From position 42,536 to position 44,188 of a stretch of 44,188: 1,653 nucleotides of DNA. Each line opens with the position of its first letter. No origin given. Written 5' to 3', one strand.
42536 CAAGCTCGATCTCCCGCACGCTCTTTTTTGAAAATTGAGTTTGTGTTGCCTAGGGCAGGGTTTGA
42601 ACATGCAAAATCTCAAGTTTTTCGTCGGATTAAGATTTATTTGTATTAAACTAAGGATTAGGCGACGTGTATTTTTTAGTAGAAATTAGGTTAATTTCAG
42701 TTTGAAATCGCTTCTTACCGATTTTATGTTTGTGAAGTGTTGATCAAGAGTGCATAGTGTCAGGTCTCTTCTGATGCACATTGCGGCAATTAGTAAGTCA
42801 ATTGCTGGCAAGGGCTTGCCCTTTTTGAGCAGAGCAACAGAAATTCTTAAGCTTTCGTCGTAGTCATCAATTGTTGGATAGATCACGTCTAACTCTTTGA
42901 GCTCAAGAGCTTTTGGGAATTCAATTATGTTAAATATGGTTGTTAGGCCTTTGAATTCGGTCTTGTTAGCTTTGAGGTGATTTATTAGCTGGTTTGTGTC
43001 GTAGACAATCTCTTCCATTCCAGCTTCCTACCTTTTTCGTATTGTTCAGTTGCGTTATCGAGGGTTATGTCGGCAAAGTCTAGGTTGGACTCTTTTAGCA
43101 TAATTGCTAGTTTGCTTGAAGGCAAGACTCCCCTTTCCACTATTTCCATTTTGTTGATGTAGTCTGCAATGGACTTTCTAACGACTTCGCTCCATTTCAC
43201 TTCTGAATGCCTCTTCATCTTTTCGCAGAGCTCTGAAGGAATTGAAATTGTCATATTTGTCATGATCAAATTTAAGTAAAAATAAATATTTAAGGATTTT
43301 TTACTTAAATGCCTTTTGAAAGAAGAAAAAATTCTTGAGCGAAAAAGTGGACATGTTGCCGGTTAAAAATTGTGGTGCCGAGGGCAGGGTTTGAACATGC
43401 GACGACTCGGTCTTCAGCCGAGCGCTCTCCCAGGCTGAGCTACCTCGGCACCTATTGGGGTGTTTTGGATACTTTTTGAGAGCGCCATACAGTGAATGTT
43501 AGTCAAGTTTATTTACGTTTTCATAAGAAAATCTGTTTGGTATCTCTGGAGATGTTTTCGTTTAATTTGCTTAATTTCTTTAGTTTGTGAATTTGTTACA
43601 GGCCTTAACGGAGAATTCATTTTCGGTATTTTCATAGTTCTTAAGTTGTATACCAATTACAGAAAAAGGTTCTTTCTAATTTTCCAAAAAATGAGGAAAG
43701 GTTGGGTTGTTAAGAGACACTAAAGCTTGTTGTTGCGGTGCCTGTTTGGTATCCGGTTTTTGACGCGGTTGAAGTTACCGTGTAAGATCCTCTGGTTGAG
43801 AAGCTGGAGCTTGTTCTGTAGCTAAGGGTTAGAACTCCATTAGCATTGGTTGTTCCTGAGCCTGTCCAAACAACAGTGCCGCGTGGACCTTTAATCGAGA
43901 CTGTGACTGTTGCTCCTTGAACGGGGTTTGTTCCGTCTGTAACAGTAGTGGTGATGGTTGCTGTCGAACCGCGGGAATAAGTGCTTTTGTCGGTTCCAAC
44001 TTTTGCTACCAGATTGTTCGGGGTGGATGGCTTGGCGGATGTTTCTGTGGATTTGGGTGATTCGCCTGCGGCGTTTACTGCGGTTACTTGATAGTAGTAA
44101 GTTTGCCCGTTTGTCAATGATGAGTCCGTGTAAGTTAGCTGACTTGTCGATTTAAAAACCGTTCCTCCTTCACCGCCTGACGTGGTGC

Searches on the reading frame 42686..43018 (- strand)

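Call 67: search_protein_families(library=pfam, proteins=[window:42686-43018:-], max_evalue=0.001)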
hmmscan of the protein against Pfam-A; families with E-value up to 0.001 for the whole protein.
window:42686-43018:- (110 aa): 1 family
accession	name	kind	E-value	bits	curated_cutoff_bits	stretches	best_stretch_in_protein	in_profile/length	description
PF01850.27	PIN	-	4.7e-05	24.4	23.6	1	38-98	62-117/120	PIN domain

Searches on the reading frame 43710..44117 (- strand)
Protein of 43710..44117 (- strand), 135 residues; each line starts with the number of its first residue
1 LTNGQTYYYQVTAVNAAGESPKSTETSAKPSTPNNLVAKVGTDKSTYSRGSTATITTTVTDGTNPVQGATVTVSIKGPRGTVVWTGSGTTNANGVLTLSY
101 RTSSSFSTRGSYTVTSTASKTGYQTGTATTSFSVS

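Call 67: search_protein_families(library=pfam, proteins=[window:43710-44117:-], max_evalue=0.001)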
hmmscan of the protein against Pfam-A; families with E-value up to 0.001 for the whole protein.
window:43710-44117:- (135 aa): 1 family
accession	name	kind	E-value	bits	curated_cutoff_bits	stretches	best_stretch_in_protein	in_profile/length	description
PF01835.25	MG2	-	3.5e-07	30.9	32.8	1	42-134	6-96/96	MG2 domain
